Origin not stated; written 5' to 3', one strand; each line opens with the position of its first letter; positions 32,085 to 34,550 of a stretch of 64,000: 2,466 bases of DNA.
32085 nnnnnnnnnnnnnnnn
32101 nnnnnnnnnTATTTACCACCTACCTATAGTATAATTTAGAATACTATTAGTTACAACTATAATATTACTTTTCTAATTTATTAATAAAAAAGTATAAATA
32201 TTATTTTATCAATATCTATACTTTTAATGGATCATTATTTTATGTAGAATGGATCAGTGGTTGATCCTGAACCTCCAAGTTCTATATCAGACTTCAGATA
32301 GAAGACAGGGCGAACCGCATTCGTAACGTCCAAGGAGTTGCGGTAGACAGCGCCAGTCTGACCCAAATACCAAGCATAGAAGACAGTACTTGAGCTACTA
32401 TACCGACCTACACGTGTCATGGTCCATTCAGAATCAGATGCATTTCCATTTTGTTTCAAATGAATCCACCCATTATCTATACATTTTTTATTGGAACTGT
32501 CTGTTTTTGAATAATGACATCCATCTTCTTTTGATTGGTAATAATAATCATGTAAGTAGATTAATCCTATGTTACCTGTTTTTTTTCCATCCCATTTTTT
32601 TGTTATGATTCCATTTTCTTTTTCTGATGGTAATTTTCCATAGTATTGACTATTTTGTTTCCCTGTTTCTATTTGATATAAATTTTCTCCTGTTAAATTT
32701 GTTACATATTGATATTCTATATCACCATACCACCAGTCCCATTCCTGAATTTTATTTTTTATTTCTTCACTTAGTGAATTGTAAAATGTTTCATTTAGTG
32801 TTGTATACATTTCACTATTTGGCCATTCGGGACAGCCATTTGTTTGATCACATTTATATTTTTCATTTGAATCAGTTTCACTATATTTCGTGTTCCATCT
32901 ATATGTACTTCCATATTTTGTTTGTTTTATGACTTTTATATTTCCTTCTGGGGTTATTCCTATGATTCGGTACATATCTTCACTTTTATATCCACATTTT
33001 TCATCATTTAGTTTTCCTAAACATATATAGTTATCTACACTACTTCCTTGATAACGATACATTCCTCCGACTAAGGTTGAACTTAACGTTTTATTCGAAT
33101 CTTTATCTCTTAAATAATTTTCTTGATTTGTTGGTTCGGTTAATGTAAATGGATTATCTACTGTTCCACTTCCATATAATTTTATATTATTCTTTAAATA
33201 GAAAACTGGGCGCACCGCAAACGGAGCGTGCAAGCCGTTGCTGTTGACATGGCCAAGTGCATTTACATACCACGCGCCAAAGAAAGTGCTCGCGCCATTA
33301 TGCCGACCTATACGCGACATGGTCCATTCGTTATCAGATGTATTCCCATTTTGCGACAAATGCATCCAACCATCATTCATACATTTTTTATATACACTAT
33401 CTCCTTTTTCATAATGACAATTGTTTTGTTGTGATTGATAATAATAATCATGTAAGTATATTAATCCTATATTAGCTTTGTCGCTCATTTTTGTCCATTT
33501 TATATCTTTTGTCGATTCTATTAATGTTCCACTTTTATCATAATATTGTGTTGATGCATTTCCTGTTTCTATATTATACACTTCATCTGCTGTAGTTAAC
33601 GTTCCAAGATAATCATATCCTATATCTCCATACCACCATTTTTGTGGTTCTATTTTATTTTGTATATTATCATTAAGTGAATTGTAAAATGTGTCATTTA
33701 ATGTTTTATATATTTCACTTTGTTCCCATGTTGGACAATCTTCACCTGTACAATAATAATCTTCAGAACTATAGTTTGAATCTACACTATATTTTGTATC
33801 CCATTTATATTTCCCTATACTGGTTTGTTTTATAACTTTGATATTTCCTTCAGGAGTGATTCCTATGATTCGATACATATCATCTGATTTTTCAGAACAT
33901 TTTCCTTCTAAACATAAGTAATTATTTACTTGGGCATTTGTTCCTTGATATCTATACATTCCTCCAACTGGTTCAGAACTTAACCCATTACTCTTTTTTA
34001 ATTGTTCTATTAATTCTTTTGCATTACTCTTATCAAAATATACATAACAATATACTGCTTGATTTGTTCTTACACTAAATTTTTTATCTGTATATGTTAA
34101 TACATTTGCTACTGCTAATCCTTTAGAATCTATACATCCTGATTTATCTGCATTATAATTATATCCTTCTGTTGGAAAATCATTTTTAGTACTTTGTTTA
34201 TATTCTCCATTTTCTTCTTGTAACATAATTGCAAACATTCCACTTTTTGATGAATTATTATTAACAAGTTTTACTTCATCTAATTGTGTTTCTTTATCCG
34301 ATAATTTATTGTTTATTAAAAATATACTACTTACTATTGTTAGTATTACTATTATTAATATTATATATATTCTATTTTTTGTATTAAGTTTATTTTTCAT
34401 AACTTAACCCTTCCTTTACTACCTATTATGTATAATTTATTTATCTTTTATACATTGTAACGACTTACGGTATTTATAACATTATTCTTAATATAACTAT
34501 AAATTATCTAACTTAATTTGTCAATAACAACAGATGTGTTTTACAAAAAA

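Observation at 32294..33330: Protein C shows the strongest codon-discordant, A-depleted hypervariable tips: DGR-like variable regions without a visible RT/TR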

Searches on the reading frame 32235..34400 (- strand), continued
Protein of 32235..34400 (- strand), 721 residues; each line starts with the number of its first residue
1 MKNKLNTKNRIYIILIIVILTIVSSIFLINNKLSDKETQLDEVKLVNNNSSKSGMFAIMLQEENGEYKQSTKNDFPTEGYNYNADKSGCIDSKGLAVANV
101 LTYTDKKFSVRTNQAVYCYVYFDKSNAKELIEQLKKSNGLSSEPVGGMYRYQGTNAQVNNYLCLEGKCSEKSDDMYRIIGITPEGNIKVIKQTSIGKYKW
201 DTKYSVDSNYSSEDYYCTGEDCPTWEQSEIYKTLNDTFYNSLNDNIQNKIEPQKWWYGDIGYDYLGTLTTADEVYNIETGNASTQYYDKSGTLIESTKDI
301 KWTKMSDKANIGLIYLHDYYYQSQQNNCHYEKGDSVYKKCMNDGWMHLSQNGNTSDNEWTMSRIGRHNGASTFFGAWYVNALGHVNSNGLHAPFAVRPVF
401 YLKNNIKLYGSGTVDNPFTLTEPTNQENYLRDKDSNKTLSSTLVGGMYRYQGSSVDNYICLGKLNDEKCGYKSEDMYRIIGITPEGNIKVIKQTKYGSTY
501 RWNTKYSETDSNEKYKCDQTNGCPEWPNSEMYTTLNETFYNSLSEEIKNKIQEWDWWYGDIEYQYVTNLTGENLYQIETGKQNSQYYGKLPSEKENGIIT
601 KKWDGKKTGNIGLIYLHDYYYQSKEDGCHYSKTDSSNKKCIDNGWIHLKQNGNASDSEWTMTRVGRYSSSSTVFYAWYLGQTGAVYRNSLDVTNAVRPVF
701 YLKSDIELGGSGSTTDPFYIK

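Call 57: fold_search(model_id=the predicted structure, library=pdb)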
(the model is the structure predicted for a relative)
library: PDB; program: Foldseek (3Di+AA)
matches with E <= 10: 278; with E <= 0.001: 0
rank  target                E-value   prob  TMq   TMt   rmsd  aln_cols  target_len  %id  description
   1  6o2u_A                4.9e-01  0.11  0.07  0.18  14.3        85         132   10  Crystal structure of the SARAF luminal domain (released 2019-05-29)
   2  6ioe_A                5.5e-01  0.02  0.12  0.12  22.8       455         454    9  Crystal structure of the CysR-CTLD2 fragment of human MR at basic pH (pH 8.5) (released 2019-09-18)
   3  8q4e_A                6.2e-01  0.38  0.11  0.30   3.4        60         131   18  Structure of Legionella pneumophila Lcl C-terminal domain (released 2023-12-27)
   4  2h2r_B                8.2e-01  0.14  0.09  0.25   6.6        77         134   13  Crystal structure of the human CD23 Lectin domain, apo form (released 2006-06-20)
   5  6ino_B                8.2e-01  0.02  0.12  0.11  22.8       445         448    9  Crystal structure of the CysR-CTLD2 fragment of human MR at acidic pH (pH 4.6) (released 2019-09-18)
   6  5un2                  8.2e-01  0.01  0.06  0.07  21.0       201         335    8  Crystal Structure of Mouse Cadherin-23 EC19-21 with non-syndromic deafness (DFNB12) associated mutation R2029W (released 2018-02-07)
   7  6o2u_B                8.7e-01  0.08  0.07  0.19  15.1        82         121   12  Crystal structure of the SARAF luminal domain (released 2019-05-29)
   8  1sb2_A                9.2e-01  0.30  0.11  0.31   6.8        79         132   16  High resolution Structure determination of rhodocetin (released 2005-02-01)
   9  1bv4_D                9.7e-01  0.23  0.09  0.31   6.1        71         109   11  APO-MANNOSE-BINDING PROTEIN-C (released 1999-01-13)
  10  5ao5_B                9.7e-01  0.02  0.14  0.14  22.0       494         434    7  Endo180 D1-4, monoclinic form (released 2015-10-28)
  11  6o2w_A                1.1e+00  0.07  0.07  0.19  14.4        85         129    9  Crystal structure of the SARAF luminal domain Cys-lock mutant dimer (released 2019-05-29)
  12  2h2r_A                1.4e+00  0.16  0.09  0.26   6.3        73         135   14  Crystal structure of the human CD23 Lectin domain, apo form (released 2006-06-20)
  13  4qkg                  1.4e+00  0.16  0.10  0.34   4.3        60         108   12  Monomeric form of human LLT1, a ligand for NKR-P1 (released 2015-03-11)
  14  1bv4_A                1.5e+00  0.20  0.07  0.26   6.1        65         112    8  APO-MANNOSE-BINDING PROTEIN-C (released 1999-01-13)
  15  1umr_C                1.8e+00  0.18  0.09  0.28   5.9        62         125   11  Crystal structure of the platelet activator convulxin, a disulfide linked a4b4 cyclic tetramer from the venom of Crota (released 2003-11-21)
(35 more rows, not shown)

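Call 58: fold_search(model_id=the predicted structure, library=viral)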
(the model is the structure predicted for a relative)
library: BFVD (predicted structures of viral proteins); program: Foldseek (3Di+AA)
matches with E <= 10: 215; with E <= 0.001: 10
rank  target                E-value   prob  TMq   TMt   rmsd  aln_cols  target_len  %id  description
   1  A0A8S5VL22            3.5e-07  1.00  0.33  0.20  14.5       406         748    9  (no name in the UniProt tables at hand)
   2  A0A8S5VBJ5            1.0e-06  1.00  0.33  0.50  14.7       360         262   13  ATP-binding sugar transporter [Myoviridae sp. ctbEa13]
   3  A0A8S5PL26            3.2e-06  1.00  0.29  0.26  16.7       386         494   14  DUF6273 domain-containing protein [Siphoviridae sp. ctOSJ35]
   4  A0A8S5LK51            8.3e-06  1.00  0.32  0.35  10.7       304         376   13  DUF6273 domain-containing protein [Siphoviridae sp. ctnhN1]
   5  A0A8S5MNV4            1.1e-05  1.00  0.33  0.63   6.8       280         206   11  DUF6273 domain-containing protein [Myoviridae sp. ctI7W9]
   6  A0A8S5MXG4            1.1e-05  1.00  0.33  0.22  14.7       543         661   10  DUF6273 domain-containing protein [Siphoviridae sp. ct91l7]
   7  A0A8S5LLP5            2.5e-05  1.00  0.30  0.18  10.9       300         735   13  Interferon alpha/beta receptor 1, Interferon I interferon signaling complex [Siphoviridae sp. ctvok7]
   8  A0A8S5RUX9            4.3e-05  1.00  0.29  0.23   7.7       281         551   10  (no name in the UniProt tables at hand)
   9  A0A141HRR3            1.8e-04  1.00  0.33  0.11   9.8       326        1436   12  (no name in the UniProt tables at hand)
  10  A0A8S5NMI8            8.8e-04  1.00  0.26  0.39  11.6       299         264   11  Retinoblastoma-binding protein-like protein [Siphoviridae sp. ctGMq5]
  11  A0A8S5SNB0            1.4e-03  1.00  0.25  0.59  10.4       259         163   10  DUF6273 domain-containing protein [Siphoviridae sp. ctCb814]
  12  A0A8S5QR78            1.7e-03  1.00  0.32  0.47   8.2       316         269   10  Uncharacterized protein [Siphoviridae sp. ctE6L85]
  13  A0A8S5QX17            1.8e-03  0.99  0.27  0.19  19.5       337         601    7  Concanavalin A-like lectin/glucanase superfamily protein [Siphoviridae sp. ctcuE16]
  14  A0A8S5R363            3.3e-03  1.00  0.27  0.53   7.5       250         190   10  DUF6273 domain-containing protein [Siphoviridae sp. ct6d71]
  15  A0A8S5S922            3.6e-03  0.89  0.28  0.17  15.6       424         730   10  Tail-collar fiber protein [Caudovirales sp. ctTVN2]
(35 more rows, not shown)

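Call 74: search_protein_families(library=pfam, proteins=[L081:362-748:+, L081:735-1091:+, L081:1075-2202:+, L081:2186-2473:+, L083:508-2109:+], max_evalue=0.1)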
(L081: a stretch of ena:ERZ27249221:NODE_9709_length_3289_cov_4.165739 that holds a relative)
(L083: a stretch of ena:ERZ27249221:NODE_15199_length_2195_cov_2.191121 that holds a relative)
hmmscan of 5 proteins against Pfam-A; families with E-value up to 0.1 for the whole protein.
L081:362-748:+ (128 aa): 3 families
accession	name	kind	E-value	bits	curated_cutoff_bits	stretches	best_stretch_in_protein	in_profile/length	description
PF01624.25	MutS_I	-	4.2e-05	24.2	20.6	1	6-79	15-93/113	MutS domain I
PF22757.1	GeBP-like_C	-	0.028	14.8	27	1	87-121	21-54/68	Glabrous-enhancer-binding protein-like family, C-terminal domain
PF11690.13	DUF3287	-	0.085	13.2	27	0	76-120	55-97/121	Protein of unknown function (DUF3287)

L081:735-1091:+ (118 aa): 2 families
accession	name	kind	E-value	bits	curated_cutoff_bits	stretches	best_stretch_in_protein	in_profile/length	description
PF22296.2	bAvd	-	7.6e-06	26.8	40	1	9-114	2-106/107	bAvd-like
PF23950.1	MLLE_2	-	0.082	13.2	27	0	58-90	22-53/60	MLLE-related domain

L081:1075-2202:+ (375 aa): 2 families
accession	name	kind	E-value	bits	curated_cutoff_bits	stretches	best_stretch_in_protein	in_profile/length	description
PF00078.32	RVT_1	-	1.2e-16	61.5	29.6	1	65-297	8-204/205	Reverse transcriptase (RNA-dependent DNA polymerase)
PF24571.2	HEAT_SCC3-SA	-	0.0067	16.9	25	1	218-331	106-220/261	Cohesin subunit SCC3/SA, HEAT-repeats domain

L081:2186-2473:+ (95 aa): 0 families

L083:508-2109:+ (533 aa): 1 family
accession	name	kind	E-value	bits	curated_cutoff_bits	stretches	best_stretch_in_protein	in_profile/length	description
PF23608.1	Ig_ILCR1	-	6.8e-05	23.3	27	1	141-214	13-89/114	ILCR1 Ig-like domain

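Call 75: search_protein_families(library=ncbifam, proteins=[L081:1075-2202:+, L081:735-1091:+, L081:362-748:+, window:32235-34400:-], max_evalue=0.01)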
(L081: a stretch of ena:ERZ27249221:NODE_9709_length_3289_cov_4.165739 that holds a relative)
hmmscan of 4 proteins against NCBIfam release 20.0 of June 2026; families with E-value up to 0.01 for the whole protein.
L081:1075-2202:+ (375 aa): 3 families
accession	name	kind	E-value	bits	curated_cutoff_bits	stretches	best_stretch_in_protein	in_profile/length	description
TIGR04416.1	group_II_RT_mat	equivalog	8e-27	94.3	300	2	170-325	145-299/353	group II intron reverse transcriptase/maturase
NF038233.2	retron_St85_RT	exception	1e-14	54.5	235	1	127-326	87-255/289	retron St85 family RNA-directed DNA polymerase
NF041747.1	Drt3a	equivalog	2.2e-14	53.6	200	1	115-331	97-302/412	antiviral reverse transcriptase Drt3a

L081:735-1091:+ (118 aa): 2 families
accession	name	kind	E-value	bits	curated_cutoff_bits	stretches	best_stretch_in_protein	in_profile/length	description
NF033474.1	DivGenRetAVD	equivalog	7.6e-09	35.8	80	1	9-113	2-104/104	diversity-generating retroelement protein Avd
TIGR02436.1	TIGR02436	subfamily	0.0067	16.6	24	1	79-114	71-107/109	four helix bundle protein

L081:362-748:+ (128 aa): 0 families

window:32235-34400:- (721 aa): 0 families

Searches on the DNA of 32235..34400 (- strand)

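Call 71: search_rna_families(sources=[L081, L033, L022], threshold=gathering)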
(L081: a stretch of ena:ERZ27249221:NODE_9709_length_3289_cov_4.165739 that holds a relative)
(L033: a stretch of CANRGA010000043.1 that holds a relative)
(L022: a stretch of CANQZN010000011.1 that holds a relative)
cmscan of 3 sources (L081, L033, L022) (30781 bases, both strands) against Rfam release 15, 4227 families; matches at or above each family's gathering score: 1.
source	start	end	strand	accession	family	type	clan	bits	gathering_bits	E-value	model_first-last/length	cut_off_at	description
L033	9823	9896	+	RF00005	tRNA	Gene; tRNA;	CL00001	67.7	29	6.6e-13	1-71/71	no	tRNA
